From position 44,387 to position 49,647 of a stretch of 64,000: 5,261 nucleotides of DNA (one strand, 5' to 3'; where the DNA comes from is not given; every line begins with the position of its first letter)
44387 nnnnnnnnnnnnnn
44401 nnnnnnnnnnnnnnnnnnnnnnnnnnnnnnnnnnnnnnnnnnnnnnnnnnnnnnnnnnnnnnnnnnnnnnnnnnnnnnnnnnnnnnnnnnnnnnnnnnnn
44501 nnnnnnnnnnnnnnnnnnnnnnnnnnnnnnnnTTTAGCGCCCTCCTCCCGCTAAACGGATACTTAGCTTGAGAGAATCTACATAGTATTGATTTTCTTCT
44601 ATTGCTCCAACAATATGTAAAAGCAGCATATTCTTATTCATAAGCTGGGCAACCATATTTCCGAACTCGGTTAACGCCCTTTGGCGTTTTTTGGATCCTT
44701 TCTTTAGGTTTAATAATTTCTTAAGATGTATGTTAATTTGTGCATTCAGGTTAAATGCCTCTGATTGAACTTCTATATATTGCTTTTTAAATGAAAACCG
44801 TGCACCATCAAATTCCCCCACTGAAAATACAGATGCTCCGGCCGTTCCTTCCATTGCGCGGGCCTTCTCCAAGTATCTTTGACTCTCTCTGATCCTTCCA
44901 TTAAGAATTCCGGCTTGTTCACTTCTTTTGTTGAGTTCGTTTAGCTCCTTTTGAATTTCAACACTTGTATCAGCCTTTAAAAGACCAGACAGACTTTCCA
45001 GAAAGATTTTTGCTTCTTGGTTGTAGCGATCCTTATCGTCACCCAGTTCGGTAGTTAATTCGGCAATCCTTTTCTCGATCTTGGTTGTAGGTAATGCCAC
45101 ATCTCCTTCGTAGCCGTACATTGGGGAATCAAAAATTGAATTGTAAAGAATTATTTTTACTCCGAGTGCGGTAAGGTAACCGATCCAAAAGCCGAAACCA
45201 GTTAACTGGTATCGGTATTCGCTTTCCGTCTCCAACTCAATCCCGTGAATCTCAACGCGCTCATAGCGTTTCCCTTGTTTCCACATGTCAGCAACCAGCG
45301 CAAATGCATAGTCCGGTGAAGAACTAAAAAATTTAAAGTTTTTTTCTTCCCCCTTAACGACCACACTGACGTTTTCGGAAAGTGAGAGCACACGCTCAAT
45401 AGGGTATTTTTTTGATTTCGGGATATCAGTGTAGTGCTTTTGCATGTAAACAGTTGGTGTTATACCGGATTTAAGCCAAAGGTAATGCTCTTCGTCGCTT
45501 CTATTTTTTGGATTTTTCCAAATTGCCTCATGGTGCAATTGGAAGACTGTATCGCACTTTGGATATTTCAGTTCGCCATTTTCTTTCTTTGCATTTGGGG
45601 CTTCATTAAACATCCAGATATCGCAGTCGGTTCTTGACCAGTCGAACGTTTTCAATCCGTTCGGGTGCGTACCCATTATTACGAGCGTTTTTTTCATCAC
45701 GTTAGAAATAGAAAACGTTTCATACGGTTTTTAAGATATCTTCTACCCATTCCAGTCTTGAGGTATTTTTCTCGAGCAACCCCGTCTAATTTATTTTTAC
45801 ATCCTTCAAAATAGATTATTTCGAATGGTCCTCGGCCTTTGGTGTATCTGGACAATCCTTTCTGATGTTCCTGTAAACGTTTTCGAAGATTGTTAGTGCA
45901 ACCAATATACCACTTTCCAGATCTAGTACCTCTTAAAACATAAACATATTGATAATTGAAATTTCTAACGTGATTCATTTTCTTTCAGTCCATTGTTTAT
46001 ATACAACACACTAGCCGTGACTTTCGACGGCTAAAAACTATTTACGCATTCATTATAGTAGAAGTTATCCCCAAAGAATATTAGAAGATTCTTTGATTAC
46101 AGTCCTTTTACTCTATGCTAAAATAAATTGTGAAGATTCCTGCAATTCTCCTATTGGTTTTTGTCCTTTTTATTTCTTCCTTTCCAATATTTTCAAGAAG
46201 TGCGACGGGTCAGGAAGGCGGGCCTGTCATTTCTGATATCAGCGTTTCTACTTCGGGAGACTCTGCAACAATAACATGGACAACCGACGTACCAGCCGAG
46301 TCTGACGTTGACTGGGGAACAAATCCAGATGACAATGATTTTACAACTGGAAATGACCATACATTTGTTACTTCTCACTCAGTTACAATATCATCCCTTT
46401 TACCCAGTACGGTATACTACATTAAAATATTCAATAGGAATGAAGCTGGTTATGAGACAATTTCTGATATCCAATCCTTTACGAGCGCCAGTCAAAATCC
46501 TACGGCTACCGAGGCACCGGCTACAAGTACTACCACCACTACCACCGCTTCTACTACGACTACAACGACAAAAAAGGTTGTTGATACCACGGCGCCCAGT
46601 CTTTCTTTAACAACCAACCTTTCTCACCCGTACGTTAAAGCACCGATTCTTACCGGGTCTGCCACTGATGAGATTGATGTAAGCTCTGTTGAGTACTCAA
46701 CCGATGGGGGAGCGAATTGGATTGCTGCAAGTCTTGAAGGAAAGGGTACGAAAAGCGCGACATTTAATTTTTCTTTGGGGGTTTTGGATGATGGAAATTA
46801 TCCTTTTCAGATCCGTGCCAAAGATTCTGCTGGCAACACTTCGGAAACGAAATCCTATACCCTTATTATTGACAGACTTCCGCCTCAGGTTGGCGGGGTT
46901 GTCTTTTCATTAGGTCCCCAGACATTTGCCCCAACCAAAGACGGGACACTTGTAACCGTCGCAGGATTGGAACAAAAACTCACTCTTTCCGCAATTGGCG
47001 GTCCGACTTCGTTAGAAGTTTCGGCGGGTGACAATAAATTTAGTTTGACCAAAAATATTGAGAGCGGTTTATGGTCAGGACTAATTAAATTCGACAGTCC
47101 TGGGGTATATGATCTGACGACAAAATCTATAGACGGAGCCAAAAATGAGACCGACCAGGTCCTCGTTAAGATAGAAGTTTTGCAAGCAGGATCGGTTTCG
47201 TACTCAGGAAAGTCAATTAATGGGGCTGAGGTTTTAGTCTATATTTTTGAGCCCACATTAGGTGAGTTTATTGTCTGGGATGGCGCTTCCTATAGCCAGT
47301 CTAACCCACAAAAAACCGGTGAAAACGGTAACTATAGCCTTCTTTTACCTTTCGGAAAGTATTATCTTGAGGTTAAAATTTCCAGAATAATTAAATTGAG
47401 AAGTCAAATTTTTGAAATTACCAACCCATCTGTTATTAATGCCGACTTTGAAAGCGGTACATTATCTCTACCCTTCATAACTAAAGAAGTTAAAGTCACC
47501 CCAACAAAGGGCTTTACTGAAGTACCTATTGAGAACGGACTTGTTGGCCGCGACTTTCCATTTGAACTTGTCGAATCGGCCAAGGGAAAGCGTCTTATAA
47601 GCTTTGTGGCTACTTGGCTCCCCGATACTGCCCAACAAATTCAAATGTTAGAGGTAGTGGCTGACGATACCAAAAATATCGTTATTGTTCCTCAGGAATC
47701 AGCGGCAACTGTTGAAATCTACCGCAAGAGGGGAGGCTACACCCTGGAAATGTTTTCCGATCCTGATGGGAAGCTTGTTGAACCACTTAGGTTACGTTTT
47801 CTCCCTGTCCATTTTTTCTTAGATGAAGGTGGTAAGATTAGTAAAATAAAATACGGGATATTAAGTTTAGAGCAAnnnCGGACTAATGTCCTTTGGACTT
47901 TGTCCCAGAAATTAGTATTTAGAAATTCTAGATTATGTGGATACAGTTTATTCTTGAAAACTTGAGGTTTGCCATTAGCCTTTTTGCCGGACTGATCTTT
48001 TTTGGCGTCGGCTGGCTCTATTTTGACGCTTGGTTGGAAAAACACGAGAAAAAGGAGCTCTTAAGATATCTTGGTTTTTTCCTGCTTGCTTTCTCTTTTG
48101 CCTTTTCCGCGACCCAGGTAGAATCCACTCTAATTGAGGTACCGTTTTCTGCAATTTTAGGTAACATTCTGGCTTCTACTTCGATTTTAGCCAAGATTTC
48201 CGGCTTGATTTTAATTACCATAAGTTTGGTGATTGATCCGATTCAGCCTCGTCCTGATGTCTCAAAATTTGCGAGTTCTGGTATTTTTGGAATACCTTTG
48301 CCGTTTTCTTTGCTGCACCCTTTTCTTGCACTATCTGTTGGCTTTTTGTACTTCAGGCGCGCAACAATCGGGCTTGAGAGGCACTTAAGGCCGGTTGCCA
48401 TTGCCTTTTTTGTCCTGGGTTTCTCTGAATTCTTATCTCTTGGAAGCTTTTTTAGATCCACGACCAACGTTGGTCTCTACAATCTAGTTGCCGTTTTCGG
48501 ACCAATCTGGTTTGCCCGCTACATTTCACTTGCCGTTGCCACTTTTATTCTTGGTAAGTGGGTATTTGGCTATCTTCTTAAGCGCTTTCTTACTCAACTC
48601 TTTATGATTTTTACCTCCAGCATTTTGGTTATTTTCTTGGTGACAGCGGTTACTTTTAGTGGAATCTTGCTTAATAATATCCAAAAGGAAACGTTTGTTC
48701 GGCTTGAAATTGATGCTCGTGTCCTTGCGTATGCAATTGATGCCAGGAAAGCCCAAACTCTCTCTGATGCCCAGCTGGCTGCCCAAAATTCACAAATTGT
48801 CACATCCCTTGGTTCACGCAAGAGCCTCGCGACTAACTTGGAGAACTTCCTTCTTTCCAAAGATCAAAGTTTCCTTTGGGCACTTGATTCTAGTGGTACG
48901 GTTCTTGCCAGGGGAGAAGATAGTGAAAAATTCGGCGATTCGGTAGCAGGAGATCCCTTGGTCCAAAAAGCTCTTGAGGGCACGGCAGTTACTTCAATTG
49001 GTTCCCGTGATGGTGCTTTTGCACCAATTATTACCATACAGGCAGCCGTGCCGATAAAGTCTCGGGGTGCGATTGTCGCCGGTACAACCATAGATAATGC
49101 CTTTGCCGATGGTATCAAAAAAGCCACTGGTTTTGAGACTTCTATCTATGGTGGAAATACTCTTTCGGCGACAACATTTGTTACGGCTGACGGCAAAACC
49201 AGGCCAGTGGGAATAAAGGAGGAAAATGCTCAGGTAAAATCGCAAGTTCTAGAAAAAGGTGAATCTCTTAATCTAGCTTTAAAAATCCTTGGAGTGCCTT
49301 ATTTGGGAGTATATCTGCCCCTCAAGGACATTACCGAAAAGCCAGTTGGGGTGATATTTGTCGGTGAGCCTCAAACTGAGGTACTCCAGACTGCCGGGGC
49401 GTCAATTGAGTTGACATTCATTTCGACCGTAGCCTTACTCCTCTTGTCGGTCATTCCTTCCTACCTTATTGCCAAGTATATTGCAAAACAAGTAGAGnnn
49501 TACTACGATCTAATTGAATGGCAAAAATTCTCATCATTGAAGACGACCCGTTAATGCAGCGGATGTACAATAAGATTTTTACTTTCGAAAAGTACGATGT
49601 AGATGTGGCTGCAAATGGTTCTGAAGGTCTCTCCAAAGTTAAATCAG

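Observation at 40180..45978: Operon around a 1312-aa protein built from about 150 SPSASx hexapeptide repeats, with a duplicated C-terminal module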

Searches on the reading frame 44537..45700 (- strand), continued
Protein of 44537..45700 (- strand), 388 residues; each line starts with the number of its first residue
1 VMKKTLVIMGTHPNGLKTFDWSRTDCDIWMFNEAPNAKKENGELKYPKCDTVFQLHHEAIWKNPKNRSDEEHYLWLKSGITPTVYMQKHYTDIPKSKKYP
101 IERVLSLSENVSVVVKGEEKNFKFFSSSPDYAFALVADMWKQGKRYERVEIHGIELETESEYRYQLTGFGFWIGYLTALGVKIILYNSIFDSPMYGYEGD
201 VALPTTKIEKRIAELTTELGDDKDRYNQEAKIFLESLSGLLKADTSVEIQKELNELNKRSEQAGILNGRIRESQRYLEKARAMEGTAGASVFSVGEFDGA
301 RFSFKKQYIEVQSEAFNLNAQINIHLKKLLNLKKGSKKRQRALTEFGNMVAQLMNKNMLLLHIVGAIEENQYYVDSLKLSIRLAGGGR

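Call 91: search_protein_families(library=pfam, alignment_id=A5, max_evalue=0.01)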
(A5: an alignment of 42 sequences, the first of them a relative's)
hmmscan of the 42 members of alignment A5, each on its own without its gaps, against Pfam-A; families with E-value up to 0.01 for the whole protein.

A. member 1, P0300 (354 aa): 1 family
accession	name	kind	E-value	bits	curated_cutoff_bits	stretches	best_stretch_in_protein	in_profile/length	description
PF04965.19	GPW_gp25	-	0.0059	16.8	27.2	0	168-208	49-92/96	Baseplate wedge protein gp25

B. families by the number of members that match (of 42 scanned): 7 families
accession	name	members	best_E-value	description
PF10281.14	Ish1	1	6.4e-05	Putative nuclear envelope organisation protein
PF06002.17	CST-I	1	0.00066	Alpha-2,3-sialyltransferase (CST-I)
PF15397.11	DUF4618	1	0.0044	Domain of unknown function (DUF4618)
PF07498.18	Rho_N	1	0.0053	Rho termination factor, N-terminal domain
PF05769.16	SIKE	1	0.0058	SIKE family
PF04965.19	GPW_gp25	1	0.0059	Baseplate wedge protein gp25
PF18060.6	F_actin_bund_C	1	0.0076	F actin bundling C terminal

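Call 92: search_solved_structures(query=A5, max_evalue=10, show_alignments=3)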
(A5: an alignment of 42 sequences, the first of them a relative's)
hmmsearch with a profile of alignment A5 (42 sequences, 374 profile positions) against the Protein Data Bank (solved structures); distinct sequences matched with E-value up to 10: 53.
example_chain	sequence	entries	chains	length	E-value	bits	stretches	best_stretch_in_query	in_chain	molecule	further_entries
2ncj_A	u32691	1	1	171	0.014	18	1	176-283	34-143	Uncharacterized protein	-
2x61_A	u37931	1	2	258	0.045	16.2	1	116-143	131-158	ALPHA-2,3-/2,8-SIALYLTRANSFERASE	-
2x62_A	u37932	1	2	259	0.046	16.2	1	116-143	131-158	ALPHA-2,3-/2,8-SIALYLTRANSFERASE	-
1ro7_A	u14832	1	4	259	0.046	16.2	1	116-143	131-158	alpha-2,3/8-sialyltransferase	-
1ro8_A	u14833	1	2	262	0.047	16.2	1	116-143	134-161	alpha-2,3/8-sialyltransferase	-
2wqq_A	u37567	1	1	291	0.064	15.7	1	104-143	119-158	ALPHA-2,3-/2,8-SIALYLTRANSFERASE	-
2x63_A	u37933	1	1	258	0.11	15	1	116-143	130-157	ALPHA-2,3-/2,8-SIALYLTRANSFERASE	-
2drj_A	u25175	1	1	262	0.12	14.8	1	108-143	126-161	Alpha-2,3/8-sialyltransferase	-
9c08_A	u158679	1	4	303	0.14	14.6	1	116-145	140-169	CMP-Neu5Ac--lipooligosaccharide alpha 2-3 sialyltransferase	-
2p2v_A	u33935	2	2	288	0.16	14.5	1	116-140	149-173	Alpha-2,3-sialyltransferase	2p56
6fah_C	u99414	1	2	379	0.16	14.4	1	238-348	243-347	Caffeyl-CoA reductase-Etf complex subunit CarC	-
7upo_B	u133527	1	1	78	0.2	14.2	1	192-239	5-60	DHT03 protein B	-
7upq_B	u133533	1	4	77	0.26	13.8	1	192-237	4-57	DHT03 protein B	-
6w2q_A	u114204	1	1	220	0.32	13.5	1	192-360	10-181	Junction 34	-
5apt_A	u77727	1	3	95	0.33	13.4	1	191-247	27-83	GENERAL CONTROL PROTEIN GCN4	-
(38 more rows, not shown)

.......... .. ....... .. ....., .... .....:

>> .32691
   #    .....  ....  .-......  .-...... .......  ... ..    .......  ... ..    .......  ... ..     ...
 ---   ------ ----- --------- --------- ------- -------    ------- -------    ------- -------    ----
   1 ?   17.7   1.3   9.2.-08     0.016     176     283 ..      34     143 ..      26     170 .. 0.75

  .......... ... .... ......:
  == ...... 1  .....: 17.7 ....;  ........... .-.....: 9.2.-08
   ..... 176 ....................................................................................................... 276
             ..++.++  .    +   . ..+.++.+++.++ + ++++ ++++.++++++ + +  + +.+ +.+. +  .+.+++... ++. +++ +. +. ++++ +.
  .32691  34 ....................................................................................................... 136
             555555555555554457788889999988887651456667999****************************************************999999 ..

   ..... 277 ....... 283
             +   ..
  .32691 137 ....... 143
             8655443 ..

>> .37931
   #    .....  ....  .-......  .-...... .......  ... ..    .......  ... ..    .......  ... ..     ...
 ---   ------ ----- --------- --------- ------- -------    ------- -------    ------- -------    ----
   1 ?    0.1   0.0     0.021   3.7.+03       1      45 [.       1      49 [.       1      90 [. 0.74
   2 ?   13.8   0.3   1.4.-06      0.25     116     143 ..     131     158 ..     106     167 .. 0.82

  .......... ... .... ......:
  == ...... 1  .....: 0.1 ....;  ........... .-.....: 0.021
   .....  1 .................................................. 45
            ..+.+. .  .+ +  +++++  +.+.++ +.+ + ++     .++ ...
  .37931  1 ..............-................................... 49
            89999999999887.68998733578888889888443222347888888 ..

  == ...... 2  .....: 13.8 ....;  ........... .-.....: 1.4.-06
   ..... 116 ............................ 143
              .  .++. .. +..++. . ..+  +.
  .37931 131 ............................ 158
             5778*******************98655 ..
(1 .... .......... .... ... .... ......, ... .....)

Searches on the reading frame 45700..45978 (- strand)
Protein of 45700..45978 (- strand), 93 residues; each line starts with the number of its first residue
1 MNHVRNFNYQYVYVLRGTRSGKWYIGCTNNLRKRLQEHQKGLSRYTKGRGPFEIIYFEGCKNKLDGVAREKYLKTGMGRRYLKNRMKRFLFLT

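Call 5: search_protein_families(library=pfam, proteins=[window:45700-45978:-], max_evalue=0.1)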
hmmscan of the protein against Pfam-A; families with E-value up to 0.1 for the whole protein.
window:45700-45978:- (93 aa): 3 families
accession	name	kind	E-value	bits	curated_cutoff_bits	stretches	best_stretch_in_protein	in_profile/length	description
PF01541.30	GIY-YIG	-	3e-14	53.5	22.6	1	10-75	2-70/78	GIY-YIG catalytic domain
PF10544.15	T5orf172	-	0.00016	22.6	20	1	10-60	1-50/101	T5orf172 domain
PF13455.12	MUG113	-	0.0023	18.9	22.3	1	25-83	3-53/73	Meiotically up-regulated gene 113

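Call 6: search_protein_families(library=phrogs, proteins=[window:45700-45978:-], max_evalue=0.1)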
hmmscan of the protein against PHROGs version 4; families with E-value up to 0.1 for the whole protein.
window:45700-45978:- (93 aa): 4 families
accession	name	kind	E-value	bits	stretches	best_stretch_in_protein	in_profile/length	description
phrog_7168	-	DNA, RNA and nucleotide metabolism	0.00014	22.4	1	9-45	1-36/284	homing endonuclease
phrog_314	-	DNA, RNA and nucleotide metabolism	0.0044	17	1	11-72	180-248/574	homing endonuclease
phrog_5123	-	DNA, RNA and nucleotide metabolism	0.0074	17.2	1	11-39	3-31/152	homing endonuclease with GIY-YIG motif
phrog_4284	-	unknown function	0.017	15.9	1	9-38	84-113/171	-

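Call 21: search_protein_families(library=ncbifam, proteins=[window:45700-45978:-], max_evalue=0.1)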
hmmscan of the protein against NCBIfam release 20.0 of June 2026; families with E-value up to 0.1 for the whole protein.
window:45700-45978:- (93 aa): 3 families
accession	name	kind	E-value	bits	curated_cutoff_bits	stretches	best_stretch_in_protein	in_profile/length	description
TIGR01453.1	grpIintron_endo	subfamily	4.3e-05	23.6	56.05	1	12-74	4-76/215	group I intron endonuclease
NF005905.0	PRK07883.1-3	equivalog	0.031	12.9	508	1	12-40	229-257/581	DEDD exonuclease domain-containing protein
NF011261.0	PRK14667.1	equivalog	0.064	11.8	818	1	12-47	19-53/567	excinuclease ABC subunit C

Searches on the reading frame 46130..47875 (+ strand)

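Call 5: search_protein_families(library=pfam, proteins=[window:46130-47875:+], max_evalue=0.1)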
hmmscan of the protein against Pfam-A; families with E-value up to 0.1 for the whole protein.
window:46130-47875:+ (582 aa): 8 families
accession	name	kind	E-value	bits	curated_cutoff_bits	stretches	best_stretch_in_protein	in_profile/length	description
PF16656.11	Pur_ac_phosph_N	-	4.7e-08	33.9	30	1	37-118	6-92/93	Purple acid Phosphatase, N-terminal domain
PF19077.6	Big_13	-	5.7e-08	33.6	27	1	170-248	27-101/102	Bacterial Ig-like domain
PF25059.1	FN3_DSCAM-DSCAML_C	-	4.8e-05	24.1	39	1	70-110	34-72/89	DSCAM/DSCAML C-terminal Fn3-like domain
PF00041.27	fn3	-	0.00064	20.3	25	1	36-113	5-79/84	Fibronectin type III domain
PF00578.27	AhpC-TSA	-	0.0017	18.8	26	1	485-572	24-123/124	AhpC/TSA family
PF18981.6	InlK_D3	-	0.0088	16.5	25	0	319-350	44-75/75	Internalin K domain (D3/D4)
PF07495.19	Y_Y_Y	-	0.011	16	26.6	0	218-247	34-64/65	Y_Y_Y domain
PF01456.22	Mucin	-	0.033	14.6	34.7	0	111-200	42-128/143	Mucin-like glycoprotein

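Call 6: search_protein_families(library=phrogs, proteins=[window:46130-47875:+], max_evalue=0.1)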
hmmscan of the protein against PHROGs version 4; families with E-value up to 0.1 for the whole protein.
window:46130-47875:+ (582 aa): 1 family
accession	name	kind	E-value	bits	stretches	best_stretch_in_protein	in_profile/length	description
phrog_28673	-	tail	0.0097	14.9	1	120-241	356-477/921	tail protein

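Call 21: search_protein_families(library=ncbifam, proteins=[window:46130-47875:+], max_evalue=0.1)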
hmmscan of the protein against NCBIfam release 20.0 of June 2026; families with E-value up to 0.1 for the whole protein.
window:46130-47875:+ (582 aa): 8 families
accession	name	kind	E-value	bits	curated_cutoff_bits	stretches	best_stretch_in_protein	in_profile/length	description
NF047446.1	barrel_OmpL47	domain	1e-07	32.3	40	1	175-247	8-68/68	OmpL47-type beta-barrel domain-containing protein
NF033510.3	Ca_tandemer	repeat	0.00038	20.8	50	1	149-238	4-96/96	Ca2+-stabilized repeat-containing adhesin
TIGR04555.1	sulfite_DH_soxC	equivalog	0.0006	18.9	420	1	183-241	317-376/408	sulfite dehydrogenase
NF052245.1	SorA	equivalog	0.0018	17.1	600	1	172-240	305-375/396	SorA family sulfite dehydrogenase catalytic subunit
NF041202.1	StoA_CxxC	exception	0.004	17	210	1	484-582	50-156/163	endospore biogenesis thiol-disulfide oxidoreductase StoA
NF052247.1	SorT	equivalog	0.0051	15.7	570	1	182-241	304-365/387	SorT family sulfite dehydrogenase catalytic subunit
NF002854.0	PRK03147.1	subfamily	0.071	13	170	0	489-580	66-162/176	thiol-disulfide oxidoreductase ResA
TIGR00385.1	dsbE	subfamily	0.075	12.6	123.15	0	487-576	65-156/173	DsbE family thiol:disulfide interchange protein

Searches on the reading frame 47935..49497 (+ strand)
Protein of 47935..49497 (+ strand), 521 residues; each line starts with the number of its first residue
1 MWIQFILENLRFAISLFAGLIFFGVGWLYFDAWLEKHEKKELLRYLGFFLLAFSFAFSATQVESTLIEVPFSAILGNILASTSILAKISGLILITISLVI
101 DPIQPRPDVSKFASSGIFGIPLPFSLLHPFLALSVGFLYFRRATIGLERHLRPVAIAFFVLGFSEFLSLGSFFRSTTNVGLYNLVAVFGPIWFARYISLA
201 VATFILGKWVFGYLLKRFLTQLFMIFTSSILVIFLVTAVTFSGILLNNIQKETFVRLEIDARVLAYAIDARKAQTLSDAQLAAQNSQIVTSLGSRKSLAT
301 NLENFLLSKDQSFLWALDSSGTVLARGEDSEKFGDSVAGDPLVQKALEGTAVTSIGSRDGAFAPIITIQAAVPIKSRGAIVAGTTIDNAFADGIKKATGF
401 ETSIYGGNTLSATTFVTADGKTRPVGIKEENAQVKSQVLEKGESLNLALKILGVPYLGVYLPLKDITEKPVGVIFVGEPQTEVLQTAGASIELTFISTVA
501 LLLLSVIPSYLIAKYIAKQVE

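Call 29: search_protein_families(library=pfam, proteins=[window:47935-49497:+], max_evalue=0.001)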
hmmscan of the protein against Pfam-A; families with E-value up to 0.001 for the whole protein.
window:47935-49497:+ (521 aa): 4 families
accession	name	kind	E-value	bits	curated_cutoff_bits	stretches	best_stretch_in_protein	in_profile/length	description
PF17202.10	sCache_3_3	-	9.9e-18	64.9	28.8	1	387-486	6-103/107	Single cache domain 3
PF14827.12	dCache_3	-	3.3e-11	43.6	25.7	1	256-483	7-238/239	Double sensory domain of two-component sensor kinase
PF17201.10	Cache_3-Cache_2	-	1.5e-05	24.9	27.7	1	392-492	92-196/299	Cache 3/Cache 2 fusion domain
PF17203.10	sCache_3_2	-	0.00046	20.7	28.4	0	439-484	87-132/140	Single cache domain 3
